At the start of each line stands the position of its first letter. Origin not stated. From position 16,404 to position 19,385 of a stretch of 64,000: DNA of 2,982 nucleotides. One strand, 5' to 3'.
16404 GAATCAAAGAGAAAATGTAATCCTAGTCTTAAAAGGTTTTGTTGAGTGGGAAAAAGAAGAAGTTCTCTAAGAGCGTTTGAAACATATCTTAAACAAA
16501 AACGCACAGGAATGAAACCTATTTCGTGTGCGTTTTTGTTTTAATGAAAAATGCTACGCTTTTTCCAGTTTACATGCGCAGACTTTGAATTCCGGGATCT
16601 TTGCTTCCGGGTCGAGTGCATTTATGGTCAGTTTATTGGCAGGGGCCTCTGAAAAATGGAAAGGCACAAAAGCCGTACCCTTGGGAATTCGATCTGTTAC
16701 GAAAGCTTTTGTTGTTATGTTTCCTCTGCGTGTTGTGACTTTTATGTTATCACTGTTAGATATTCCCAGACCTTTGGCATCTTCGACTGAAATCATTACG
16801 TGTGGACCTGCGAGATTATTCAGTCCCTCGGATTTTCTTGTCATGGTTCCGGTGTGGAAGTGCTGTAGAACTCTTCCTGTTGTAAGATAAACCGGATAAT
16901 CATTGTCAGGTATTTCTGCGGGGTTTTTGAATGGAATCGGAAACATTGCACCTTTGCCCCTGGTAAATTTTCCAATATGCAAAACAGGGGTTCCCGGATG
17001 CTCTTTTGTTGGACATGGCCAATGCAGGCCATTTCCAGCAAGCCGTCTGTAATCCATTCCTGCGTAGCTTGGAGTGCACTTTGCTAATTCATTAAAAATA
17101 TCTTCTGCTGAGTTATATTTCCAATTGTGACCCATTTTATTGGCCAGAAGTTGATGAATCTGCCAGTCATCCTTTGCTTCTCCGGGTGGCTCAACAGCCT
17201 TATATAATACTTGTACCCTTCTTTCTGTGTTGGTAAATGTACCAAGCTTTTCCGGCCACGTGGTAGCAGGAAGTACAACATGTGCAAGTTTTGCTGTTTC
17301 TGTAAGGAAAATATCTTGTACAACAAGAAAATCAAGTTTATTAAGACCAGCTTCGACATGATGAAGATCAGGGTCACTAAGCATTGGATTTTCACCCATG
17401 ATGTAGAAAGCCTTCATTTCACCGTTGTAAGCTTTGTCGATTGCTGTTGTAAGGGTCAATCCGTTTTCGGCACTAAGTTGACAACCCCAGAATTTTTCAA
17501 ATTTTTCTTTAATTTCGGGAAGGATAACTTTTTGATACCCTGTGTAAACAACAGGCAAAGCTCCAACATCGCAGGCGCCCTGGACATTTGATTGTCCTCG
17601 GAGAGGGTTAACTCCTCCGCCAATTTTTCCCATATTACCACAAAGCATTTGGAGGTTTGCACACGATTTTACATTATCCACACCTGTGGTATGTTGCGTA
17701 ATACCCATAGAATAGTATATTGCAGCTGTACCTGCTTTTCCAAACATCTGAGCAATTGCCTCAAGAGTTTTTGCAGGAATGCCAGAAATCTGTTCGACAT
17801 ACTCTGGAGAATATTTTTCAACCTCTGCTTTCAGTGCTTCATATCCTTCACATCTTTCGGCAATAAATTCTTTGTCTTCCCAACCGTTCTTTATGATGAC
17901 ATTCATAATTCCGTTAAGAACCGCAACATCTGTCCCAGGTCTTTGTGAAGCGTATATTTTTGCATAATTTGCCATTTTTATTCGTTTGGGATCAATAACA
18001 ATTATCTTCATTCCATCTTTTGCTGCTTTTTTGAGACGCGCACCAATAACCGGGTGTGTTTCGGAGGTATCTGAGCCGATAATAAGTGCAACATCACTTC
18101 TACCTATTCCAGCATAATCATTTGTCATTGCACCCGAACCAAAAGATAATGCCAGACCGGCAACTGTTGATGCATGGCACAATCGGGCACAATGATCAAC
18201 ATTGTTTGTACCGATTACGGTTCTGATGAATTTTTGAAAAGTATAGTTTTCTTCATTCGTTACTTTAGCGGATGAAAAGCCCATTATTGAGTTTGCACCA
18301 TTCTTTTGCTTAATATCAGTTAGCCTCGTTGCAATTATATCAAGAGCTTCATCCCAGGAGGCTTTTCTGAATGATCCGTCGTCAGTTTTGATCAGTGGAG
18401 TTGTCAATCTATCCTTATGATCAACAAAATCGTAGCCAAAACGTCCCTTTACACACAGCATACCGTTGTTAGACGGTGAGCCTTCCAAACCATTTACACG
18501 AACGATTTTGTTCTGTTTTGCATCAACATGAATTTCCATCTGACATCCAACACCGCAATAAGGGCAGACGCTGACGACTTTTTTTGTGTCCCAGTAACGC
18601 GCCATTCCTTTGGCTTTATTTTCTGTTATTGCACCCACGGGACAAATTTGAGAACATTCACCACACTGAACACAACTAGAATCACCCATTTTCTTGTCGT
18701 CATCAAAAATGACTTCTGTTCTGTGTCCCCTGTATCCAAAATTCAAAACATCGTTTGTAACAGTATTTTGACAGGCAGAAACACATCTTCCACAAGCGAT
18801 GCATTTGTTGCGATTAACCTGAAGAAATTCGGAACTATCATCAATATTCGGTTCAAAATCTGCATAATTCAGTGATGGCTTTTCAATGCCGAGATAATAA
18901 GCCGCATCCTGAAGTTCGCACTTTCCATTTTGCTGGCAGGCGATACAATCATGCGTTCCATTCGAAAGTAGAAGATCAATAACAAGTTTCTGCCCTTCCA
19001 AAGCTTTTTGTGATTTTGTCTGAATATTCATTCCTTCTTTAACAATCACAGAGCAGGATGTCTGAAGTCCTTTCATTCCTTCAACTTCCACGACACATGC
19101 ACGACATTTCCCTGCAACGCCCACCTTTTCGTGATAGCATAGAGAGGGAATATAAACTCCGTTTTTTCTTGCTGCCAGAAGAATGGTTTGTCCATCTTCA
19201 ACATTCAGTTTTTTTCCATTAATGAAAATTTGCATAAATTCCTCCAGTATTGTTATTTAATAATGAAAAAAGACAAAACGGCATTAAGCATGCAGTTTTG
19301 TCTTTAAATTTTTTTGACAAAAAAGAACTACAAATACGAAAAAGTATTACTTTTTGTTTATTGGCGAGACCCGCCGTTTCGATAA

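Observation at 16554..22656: Tandem Sec-type and Cys-type formate dehydrogenase catalytic-subunit paralogues (~88% aa identity) suggest a selenium-responsive isoenzyme switch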

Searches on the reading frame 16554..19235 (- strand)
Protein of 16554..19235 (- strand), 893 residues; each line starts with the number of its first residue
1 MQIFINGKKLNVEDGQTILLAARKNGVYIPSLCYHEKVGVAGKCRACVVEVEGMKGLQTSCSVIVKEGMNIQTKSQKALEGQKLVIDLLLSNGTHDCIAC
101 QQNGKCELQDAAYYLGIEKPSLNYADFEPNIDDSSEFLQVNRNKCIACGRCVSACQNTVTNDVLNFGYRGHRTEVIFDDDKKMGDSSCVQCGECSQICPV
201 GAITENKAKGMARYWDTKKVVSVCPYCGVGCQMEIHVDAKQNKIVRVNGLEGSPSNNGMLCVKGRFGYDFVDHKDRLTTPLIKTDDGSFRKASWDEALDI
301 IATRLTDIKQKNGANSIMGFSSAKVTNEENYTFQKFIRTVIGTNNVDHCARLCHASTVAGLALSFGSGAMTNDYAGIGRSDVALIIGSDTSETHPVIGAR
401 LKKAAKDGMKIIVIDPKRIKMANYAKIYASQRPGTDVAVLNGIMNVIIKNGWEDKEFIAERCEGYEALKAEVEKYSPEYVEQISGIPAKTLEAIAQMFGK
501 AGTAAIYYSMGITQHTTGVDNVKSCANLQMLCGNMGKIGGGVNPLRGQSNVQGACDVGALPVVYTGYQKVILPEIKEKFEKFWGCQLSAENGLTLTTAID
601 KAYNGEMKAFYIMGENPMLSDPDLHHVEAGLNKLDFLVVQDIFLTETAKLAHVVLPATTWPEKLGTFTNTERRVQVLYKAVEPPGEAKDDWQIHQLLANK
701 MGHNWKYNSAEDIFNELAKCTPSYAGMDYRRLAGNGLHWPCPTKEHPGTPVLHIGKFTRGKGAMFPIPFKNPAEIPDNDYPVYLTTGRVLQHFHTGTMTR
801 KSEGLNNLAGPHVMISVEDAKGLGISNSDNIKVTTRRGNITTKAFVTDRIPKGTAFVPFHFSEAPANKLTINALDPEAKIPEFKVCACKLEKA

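Call 12: search_protein_families(library=pfam, proteins=[window:16554-19235:-])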
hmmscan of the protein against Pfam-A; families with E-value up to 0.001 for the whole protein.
window:16554-19235:- (893 aa): 16 families
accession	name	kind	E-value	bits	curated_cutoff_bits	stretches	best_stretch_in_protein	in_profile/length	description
PF00384.28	Molybdopterin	-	4.3e-86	289.5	24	1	276-699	1-352/353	Molybdopterin oxidoreductase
PF01568.27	Molydop_binding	-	8.4e-31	106.7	26.8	1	783-887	2-110/110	Molydopterin dinucleotide binding domain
PF13510.11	Fer2_4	-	1.3e-19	70.4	22.8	1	2-75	5-81/82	2Fe-2S iron-sulfur cluster binding domain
PF04879.21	Molybdop_Fe4S4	-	1.1e-17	64.2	22.7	1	218-273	2-55/55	Molybdopterin oxidoreductase Fe4S4 domain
PF10588.14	NADH-G_4Fe-4S_3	-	1.2e-13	50.8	27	1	82-119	1-38/40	NADH-ubiquinone oxidoreductase-G iron-sulfur binding region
PF12838.12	Fer4_7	-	1.4e-08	35.5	27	1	144-202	1-52/52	4Fe-4S dicluster domain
PF00111.32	Fer2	-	1.7e-08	34.7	21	1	4-53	2-49/77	2Fe-2S iron-sulfur cluster binding domain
PF00037.32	Fer4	-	5.7e-08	32.7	21.1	2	186-204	6-24/24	4Fe-4S binding domain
PF14697.11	Fer4_21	-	9.6e-07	29.3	35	1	140-204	3-58/59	4Fe-4S dicluster domain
PF13187.11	Fer4_9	-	1.5e-06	28.6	27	1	144-203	1-52/52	4Fe-4S dicluster domain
PF13183.11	Fer4_8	-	1.8e-06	28.8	27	1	143-201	3-67/68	4Fe-4S dicluster domain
PF22117.2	Fer4_Nqo3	-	1.4e-05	25.6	27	1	137-204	3-67/67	NADH-quinone oxidoreductase subunit 3, ferredoxin-like domain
PF25160.1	LdpA_Fe-S-bd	-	2.3e-05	24.5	27.6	0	184-207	24-47/49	LdpA Fe-S cluster-binding domain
PF12837.12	Fer4_6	-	4.8e-05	23.5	25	1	139-155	3-19/24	4Fe-4S binding domain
PF13237.11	Fer4_10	-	0.0002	21.7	25.5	1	140-199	4-53/53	4Fe-4S dicluster domain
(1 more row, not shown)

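Call 13: search_protein_families(library=ncbifam, proteins=[window:16554-19235:-])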
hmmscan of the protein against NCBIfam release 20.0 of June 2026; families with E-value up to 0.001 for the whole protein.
window:16554-19235:- (893 aa): 51 families (the best 25 are shown)
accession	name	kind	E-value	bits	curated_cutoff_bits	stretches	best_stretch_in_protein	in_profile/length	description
TIGR01591.1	Fdh-alpha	equivalog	2.9e-264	878.3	666.25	1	223-889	2-671/672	formate dehydrogenase subunit alpha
NF047855.1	AssmNtatRedNasC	equivalog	2.3e-161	538.5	1100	1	218-891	19-707/708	assimilatory nitrate reductase catalytic subunit NasC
TIGR01973.1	NuoG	equivalog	1.8e-118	397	470.05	1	3-696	1-605/606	NADH-quinone oxidoreductase subunit NuoG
NF010055.0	PRK13532.1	equivalog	2.7e-106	356.7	904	3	215-462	42-291/830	nitrate reductase catalytic subunit NapA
TIGR01706.1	NAPA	equivalog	1.2e-100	338.1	930.55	3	219-463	42-292/830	periplasmic nitrate reductase subunit alpha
TIGR01553.1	formate-DH-alph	equivalog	3.7e-100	336.2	814.2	4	214-460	39-302/1009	formate dehydrogenase-N subunit alpha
NF041323.1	Nitr_red_NasA_Halo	equivalog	7.2e-98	328.8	1000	1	227-890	3-672/673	assimilatory nitrate reductase NasA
NF005895.0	PRK07860.1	equivalog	5.1e-96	322.4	802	2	2-445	19-457/811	NADH-quinone oxidoreductase subunit G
TIGR01701.1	Fdhalpha-like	subfamily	2e-93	313.9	582.15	1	272-891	95-742/744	FdhF/YdeP family oxidoreductase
NF041513.1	formate_DH_Act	exception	1.9e-91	307.4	1400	4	212-459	34-292/1067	formate dehydrogenase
NF012032.0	PRK15488.1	equivalog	4.5e-68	230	694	1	189-707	17-533/759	thiosulfate reductase PhsA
NF040763.1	FeFe_hydrog_A6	exception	1.8e-61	208.2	765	1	2-209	2-211/571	NADH-dependent [FeFe] hydrogenase, group A6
NF005745.0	PRK07569.1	equivalog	3.4e-52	177.2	333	1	3-208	6-212/238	bidirectional hydrogenase complex protein HoxU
TIGR02166.1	dmsA_ynfE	subfamily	6e-50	170.1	777.7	1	216-709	41-565/794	DMSO/selenate family reductase complex A subunit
NF006305.0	PRK08493.1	equivalog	1.6e-48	165.5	591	1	1-345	2-358/819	NADH-quinone oxidoreductase subunit G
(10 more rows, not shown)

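Call 14: find_encoding_contigs(protein=window:16557-19235:-, flank=10000, max_places=6)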
Protein window:16557-19235:- (893 aa): no gene with exactly this product is on record in the collection.

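Call 17: find_related_loci(query=window:16557-19235:-, collection=genome_contigs, flank=10000)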
Query window:16557-19235:- (893 aa) in genome_contigs; peptide patterns used: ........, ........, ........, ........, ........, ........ (x = any residue, [..] = any of these).
94 stretches matched a pattern; 45 encode a relative of the query (tblastn E <= 1e-3); 45 distinct loci.
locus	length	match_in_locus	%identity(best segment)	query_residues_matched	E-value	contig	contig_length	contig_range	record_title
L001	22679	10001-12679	81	1-893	0e+0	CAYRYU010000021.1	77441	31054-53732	MAG TPA_asm: uncultured bacterium isolate binchicken_co66_92 genome assembly, contig: NODE_622_length_77441_cov_20.25614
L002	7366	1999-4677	78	1-893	0e+0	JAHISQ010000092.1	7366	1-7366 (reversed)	MAG: Candidatus Riflebacteria bacterium isolate MM_PC_MetaG.mb.182 MM_PC_MetaG.mb.182_k141_998620, whole genome shotgun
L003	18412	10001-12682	78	1-893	0e+0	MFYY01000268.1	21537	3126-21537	MAG: Candidatus Riflebacteria bacterium GWC2_50_8 gwc2_scaffold_9095, whole genome shotgun sequence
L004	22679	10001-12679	77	1-893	0e+0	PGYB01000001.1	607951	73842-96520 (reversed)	MAG: Candidatus Riflebacteria bacterium HGW-Riflebacteria-1 bjp_ig2103_scaffold_3, whole genome shotgun sequence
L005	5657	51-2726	73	1-892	0e+0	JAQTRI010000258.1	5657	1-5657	MAG: Candidatus Wallbacteria bacterium isolate STB_16 NODE_44292_length_5657_cov_2.380289_Sandtown_B, whole genome shotg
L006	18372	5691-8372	77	1-893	0e+0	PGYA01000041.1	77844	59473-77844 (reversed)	MAG: Candidatus Riflebacteria bacterium HGW-Riflebacteria-2 bjp_ig2102_scaffold_726, whole genome shotgun sequence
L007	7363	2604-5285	73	1-893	0e+0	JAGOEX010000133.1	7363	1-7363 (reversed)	Bacterium isolate Go_SlDig_bin_48 Go_SlDig_32236_length_7363_cov_8.075041, whole genome shotgun sequence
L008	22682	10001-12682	72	1-893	0e+0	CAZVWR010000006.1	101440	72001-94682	MAG TPA_asm: uncultured Spirochaetales bacterium isolate SRP220891_co1_470 genome assembly, contig: NODE_306_length_1014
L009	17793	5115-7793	73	1-892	0e+0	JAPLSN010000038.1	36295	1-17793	MAG: Spirochaetes bacterium isolate LacPavin_0920_SED2_MAG_63_13 LacPavin_0920_SED2_scaffold_2155788, whole genome shotg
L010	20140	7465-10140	72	1-892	0e+0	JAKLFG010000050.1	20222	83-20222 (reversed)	MAG: bacterium isolate RA.bin151 RA.bin151_50, whole genome shotgun sequence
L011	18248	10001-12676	72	1-892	0e+0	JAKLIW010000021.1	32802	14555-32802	MAG: bacterium isolate RA.bin96 RA.bin96_21, whole genome shotgun sequence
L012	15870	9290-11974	72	1-893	0e+0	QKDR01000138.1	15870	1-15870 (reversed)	MAG: Candidatus Delongbacteria bacterium isolate SZUA-455 scaffold_10742, whole genome shotgun sequence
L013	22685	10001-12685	72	1-893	0e+0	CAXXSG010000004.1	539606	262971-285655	MAG: Desulfuromonadales bacterium isolate 6016047e-6e17-45bc-a6b3-1d06a646f10b genome assembly, contig: contig_4, whole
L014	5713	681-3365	71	1-893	0e+0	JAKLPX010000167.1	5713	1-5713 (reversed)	MAG: Candidatus Delongbacteria bacterium isolate bin S2.13 k141_307707, whole genome shotgun sequence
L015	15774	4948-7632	70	1-893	0e+0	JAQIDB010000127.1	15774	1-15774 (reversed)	MAG: Candidatus Delongbacteria bacterium isolate GH31 k119_496902, whole genome shotgun sequence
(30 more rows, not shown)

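Call 23: find_homologous_proteins(query=window:16557-19235:-, max_evalue=1e-100)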
Query window:16557-19235:- (893 aa): 7896 proteins with E <= 1e-100 among 8000 candidates; the best 120 are listed.
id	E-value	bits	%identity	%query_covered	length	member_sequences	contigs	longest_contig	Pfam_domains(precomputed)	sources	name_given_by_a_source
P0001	0.0e+0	2093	100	100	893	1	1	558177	PF14697.12,PF10588.15,PF00384.28,PF00111.33,PF12838.13,PF22117.3,PF13510.12,PF00037.33,PF01568.28,PF13183.12,PF13187.12,PF04879.22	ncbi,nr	ncbi:MAG: formate dehydrogenase subunit alpha [Candidatus Riflebacteria bacterium]|nr:formate dehydr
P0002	0.0e+0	1393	66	100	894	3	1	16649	PF14697.12,PF13510.12,PF10588.15,PF00384.28,PF01568.28,PF12838.13,PF13187.12,PF04879.22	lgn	-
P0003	0.0e+0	1383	66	100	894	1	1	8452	PF13510.12,PF10588.15,PF00384.28,PF01568.28,PF12838.13,PF13187.12,PF04879.22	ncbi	-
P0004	0.0e+0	1379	66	100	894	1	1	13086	PF14697.12,PF13510.12,PF10588.15,PF00384.28,PF01568.28,PF12838.13,PF13183.12,PF13187.12,PF04879.22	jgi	jgi:formate dehydrogenase alpha subunit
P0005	0.0e+0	1367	65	100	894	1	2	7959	PF13510.12,PF10588.15,PF00384.28,PF12837.13,PF01568.28,PF12838.13,PF13183.12,PF13187.12,PF04879.22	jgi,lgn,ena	-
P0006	0.0e+0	1357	65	100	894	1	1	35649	PF13510.12,PF10588.15,PF00384.28,PF00037.33,PF01568.28,PF12838.13,PF13183.12,PF13187.12,PF04879.22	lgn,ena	-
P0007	0.0e+0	1348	63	100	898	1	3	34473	PF14697.12,PF13510.12,PF10588.15,PF00384.28,PF00111.33,PF00037.33,PF01568.28,PF12838.13,PF13183.12,PF13187.12,PF04879.22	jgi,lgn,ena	-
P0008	0.0e+0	1346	63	100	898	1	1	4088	PF14697.12,PF13510.12,PF10588.15,PF00384.28,PF00111.33,PF00037.33,PF01568.28,PF12838.13,PF13183.12,PF13187.12,PF04879.22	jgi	-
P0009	0.0e+0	1344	65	100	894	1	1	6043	PF13510.12,PF10588.15,PF00384.28,PF01568.28,PF12838.13,PF13187.12,PF04879.22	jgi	jgi:formate dehydrogenase alpha subunit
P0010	0.0e+0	1344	63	100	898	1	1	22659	PF14697.12,PF13510.12,PF10588.15,PF00384.28,PF00111.33,PF00037.33,PF01568.28,PF12838.13,PF13183.12,PF13187.12,PF04879.22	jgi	-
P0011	0.0e+0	1337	63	100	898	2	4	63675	PF14697.12,PF13510.12,PF10588.15,PF00384.28,PF00111.33,PF00037.33,PF01568.28,PF12838.13,PF13183.12,PF13187.12,PF04879.22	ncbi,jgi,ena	-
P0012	0.0e+0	1334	63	100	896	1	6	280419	PF13510.12,PF10588.15,PF00384.28,PF01568.28,PF12838.13,PF22117.3,PF13183.12,PF13187.12,PF04879.22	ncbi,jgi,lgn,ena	jgi:formate dehydrogenase major subunit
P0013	0.0e+0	1327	62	100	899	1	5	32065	PF14697.12,PF13510.12,PF10588.15,PF00384.28,PF01568.28,PF12838.13,PF13237.12,PF13187.12,PF04879.22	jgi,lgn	jgi:formate dehydrogenase major subunit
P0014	0.0e+0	1325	62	100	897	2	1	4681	PF14697.12,PF13510.12,PF10588.15,PF00384.28,PF00037.33,PF01568.28,PF12838.13,PF13187.12,PF04879.22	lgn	-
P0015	0.0e+0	1325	62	100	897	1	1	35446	PF14697.12,PF13510.12,PF10588.15,PF00384.28,PF01568.28,PF12838.13,PF22117.3,PF13183.12,PF13187.12,PF04879.22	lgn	-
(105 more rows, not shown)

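Call 26: find_encoding_contigs(protein=P0001, flank=2000, max_places=3)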
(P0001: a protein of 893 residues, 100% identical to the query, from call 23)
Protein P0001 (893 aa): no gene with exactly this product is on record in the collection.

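Call 37: find_related_loci(query=window:16557-19235:-, collection=metagenome_contigs, flank=6000)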
Query window:16557-19235:- (893 aa) in metagenome_contigs; peptide patterns used: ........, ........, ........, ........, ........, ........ (x = any residue, [..] = any of these).
110 stretches matched a pattern; 33 encode a relative of the query (tblastn E <= 1e-3); 33 distinct loci.
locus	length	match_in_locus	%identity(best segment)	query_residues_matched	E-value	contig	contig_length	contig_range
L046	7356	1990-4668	78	1-893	0e+0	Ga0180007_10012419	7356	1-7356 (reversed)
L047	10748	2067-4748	79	1-893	0e+0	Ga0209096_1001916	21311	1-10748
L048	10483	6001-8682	79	1-893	0e+0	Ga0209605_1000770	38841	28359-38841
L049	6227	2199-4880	78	1-893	0e+0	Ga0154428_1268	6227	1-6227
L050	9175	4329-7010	73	1-893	0e+0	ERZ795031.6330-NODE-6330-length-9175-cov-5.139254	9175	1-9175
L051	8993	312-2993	73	1-893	0e+0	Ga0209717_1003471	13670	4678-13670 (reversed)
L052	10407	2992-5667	72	1-892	0e+0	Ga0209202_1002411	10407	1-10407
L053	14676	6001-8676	72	1-892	0e+0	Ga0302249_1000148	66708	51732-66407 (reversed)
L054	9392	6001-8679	72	1-893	0e+0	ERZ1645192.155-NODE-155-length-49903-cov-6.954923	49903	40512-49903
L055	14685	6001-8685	71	1-893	0e+0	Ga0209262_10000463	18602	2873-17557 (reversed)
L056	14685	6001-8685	71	1-893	0e+0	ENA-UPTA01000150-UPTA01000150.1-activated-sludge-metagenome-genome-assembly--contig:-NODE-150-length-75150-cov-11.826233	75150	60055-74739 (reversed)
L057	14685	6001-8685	72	1-893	0e+0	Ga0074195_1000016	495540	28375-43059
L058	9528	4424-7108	70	1-893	0e+0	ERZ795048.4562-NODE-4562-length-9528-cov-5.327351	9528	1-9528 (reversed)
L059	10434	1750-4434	63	1-892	0e+0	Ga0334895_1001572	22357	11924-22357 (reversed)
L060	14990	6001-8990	62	1-892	0e+0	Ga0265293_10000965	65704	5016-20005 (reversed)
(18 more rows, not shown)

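Call 55: search_solved_structures(query=window:16557-19235:-, max_evalue=1e-50)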
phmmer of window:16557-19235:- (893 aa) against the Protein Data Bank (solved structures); distinct sequences matched with E-value up to 1e-50: 59.
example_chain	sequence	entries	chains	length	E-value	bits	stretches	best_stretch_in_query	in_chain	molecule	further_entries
9t1s_L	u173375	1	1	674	3.5e-224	749.8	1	221-892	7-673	formate dehydrogenase (coenzyme F420)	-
7vw6_A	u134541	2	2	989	1.6e-219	734.4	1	5-890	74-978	Formate dehydrogenase | Tungsten-containing formate dehydrogenase alpha subunit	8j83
7e5z_A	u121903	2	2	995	1.6e-219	734.4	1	5-890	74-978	Formate dehydrogenase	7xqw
7qv7_S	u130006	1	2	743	1e-211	708.6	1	218-770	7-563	Hydrogen dependent carbon dioxide reductase subunit FdhF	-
9wxb_B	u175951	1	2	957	4.2e-210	703.2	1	3-890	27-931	Formate dehydrogenase alpha subunit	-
6tg9_A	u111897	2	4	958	8.8e-209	698.9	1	3-890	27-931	Formate dehydrogenase subunit alpha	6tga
8rqz_C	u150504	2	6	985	1.7e-207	694.6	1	216-891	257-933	Probable oxidoreductase YjgC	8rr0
9gzq_A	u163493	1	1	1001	1.8e-207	694.5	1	216-891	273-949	Probable oxidoreductase YjgC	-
7bkb_D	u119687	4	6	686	1e-191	642.4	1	218-892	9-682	Formate dehydrogenase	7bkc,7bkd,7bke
1aa6_A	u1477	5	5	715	2.5e-163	548.5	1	218-891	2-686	FORMATE DEHYDROGENASE H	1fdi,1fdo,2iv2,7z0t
2jim_A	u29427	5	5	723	4.2e-104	352.5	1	218-893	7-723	PERIPLASMIC NITRATE REDUCTASE | PROTEIN (PERIPLASMIC NITRATE REDUCTASE)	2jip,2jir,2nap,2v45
2jio_A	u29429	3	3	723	4.7e-104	352.4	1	218-893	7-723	PERIPLASMIC NITRATE REDUCTASE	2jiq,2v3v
9vap_A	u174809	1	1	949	4.3e-88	299.5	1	200-559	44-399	Formate dehydrogenase molybdopterin-binding subunit FdhA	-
2nya_A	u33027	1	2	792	1.3e-82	281.4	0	222-460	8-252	Periplasmic nitrate reductase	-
3ml1_A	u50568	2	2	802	3.4e-79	270.1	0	222-461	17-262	Periplasmic nitrate reductase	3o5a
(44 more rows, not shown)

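Call 61: find_encoding_contigs(protein=P0002, flank=6000, max_places=3)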
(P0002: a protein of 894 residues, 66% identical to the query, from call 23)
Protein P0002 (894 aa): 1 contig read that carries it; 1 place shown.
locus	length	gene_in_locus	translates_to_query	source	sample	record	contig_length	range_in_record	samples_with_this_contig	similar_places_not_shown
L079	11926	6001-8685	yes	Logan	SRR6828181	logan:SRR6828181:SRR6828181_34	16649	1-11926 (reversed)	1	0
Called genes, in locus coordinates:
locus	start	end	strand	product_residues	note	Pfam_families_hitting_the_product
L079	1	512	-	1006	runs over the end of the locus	PF00703:Glyco_hydro_2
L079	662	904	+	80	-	-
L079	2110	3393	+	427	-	PF00083:Sugar_tr (faint), PF07690:MFS_1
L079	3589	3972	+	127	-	PF00072:Response_reg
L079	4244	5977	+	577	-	PF01257:2Fe-2S_thioredx, PF01512:Complex1_51K, PF10531:SLBB (weak), PF22461:SLBB_2, PF10589:NADH_4Fe-4S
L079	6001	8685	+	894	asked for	PF13510:Fer2_4, PF10588:NADH-G_4Fe-4S_3, PF14697:Fer4_21 (weak), PF12838:Fer4_7 (weak), PF13187:Fer4_9 (weak), PF04879:Molybdop_Fe4S4, PF00384:Molybdopterin, PF01568:Molydop_binding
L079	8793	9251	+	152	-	PF22277:EncFtn-like (faint), PF02915:Rubrerythrin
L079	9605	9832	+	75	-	-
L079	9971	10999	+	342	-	PF12804:NTP_transf_3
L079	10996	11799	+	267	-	PF02634:FdhD-NarQ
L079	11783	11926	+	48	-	?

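Call 62: find_encoding_contigs(protein=P0006, flank=6000, max_places=3)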
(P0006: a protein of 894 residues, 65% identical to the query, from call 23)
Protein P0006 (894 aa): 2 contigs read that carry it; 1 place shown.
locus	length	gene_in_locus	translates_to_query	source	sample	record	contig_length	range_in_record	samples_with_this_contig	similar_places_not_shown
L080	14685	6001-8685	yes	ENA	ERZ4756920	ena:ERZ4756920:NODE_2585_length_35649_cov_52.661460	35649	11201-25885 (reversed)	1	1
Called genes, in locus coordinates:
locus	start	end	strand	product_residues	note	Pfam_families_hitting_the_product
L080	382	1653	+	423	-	PF07690:MFS_1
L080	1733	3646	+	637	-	PF17203:sCache_3_2 (faint), PF17201:Cache_3-Cache_2, PF17202:sCache_3_3, PF00672:HAMP, PF00512:HisKA (faint), PF02518:HATPase_c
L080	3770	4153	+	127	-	PF00072:Response_reg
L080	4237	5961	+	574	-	PF01257:2Fe-2S_thioredx, PF01512:Complex1_51K, PF10531:SLBB, PF22461:SLBB_2, PF10589:NADH_4Fe-4S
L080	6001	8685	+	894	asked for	PF13510:Fer2_4, PF10588:NADH-G_4Fe-4S_3, PF12838:Fer4_7, PF13183:Fer4_8 (weak), PF13187:Fer4_9 (weak), PF04879:Molybdop_Fe4S4, PF00384:Molybdopterin, PF01568:Molydop_binding, +1 more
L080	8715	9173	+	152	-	PF09537:DUF2383 (faint), PF13668:Ferritin_2 (weak), PF22277:EncFtn-like (faint), PF02915:Rubrerythrin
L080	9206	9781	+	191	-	PF12804:NTP_transf_3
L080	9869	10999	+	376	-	PF13433:Peripla_BP_5, PF13458:Peripla_BP_6, PF01094:ANF_receptor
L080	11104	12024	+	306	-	PF02653:BPD_transp_2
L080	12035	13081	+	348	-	PF02653:BPD_transp_2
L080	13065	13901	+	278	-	PF00005:ABC_tran, PF13304:AAA_21 (faint), PF12399:BCA_ABC_TP_C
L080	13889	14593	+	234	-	PF00005:ABC_tran, PF13304:AAA_21 (faint)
